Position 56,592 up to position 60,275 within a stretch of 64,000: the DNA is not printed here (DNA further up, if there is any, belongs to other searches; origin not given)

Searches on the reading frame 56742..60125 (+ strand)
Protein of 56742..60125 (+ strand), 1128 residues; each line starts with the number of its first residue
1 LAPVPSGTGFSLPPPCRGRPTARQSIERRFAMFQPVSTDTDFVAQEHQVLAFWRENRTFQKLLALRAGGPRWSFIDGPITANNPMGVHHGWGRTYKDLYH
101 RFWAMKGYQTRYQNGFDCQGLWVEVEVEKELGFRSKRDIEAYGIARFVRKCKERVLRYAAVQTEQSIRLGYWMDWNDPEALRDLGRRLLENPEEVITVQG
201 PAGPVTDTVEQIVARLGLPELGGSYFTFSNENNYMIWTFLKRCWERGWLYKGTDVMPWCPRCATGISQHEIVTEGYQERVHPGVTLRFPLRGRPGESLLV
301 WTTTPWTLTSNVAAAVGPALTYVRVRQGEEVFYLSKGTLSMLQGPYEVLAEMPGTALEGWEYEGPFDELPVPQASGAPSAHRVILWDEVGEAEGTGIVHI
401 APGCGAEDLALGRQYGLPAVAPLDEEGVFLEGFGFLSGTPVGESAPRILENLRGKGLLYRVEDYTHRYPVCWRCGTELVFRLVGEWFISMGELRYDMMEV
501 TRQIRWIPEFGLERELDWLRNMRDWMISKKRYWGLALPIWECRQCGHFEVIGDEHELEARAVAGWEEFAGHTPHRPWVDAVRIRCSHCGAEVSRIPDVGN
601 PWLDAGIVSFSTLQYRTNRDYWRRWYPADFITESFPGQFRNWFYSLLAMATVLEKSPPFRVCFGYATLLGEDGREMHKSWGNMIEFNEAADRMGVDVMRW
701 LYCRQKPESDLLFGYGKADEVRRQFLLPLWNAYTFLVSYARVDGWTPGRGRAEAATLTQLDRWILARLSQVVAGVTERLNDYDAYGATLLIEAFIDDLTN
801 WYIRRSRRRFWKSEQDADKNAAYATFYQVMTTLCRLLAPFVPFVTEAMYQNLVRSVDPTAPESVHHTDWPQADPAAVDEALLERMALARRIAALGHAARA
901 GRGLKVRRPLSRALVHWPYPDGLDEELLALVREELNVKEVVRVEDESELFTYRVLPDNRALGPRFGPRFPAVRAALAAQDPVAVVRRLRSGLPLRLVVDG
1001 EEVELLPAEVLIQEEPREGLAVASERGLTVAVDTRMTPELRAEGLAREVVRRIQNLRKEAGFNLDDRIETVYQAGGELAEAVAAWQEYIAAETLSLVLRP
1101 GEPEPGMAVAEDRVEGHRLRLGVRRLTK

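Call 71: search_protein_families(library=pfam, proteins=[window:56742-60125:+], max_evalue=0.0001)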
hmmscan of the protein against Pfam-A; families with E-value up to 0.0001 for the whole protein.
window:56742-60125:+ (1128 aa): 4 families
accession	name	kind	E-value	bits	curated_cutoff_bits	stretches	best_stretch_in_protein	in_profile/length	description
PF00133.28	tRNA-synt_1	-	1.5e-76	258.2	22.7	2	208-707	114-407/414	tRNA synthetases class I (I, L, M and V)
PF19302.4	DUF5915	-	1.5e-46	158.8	27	1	930-1124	3-193/195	Domain of unknown function (DUF5915)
PF08264.19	Anticodon_1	-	8.3e-30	104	25.1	1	761-910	1-144/148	Anticodon-binding domain of tRNA ligase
PF09334.17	tRNA-synt_1g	-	3.7e-08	33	20.1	0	602-709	248-361/391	tRNA synthetases class I (M)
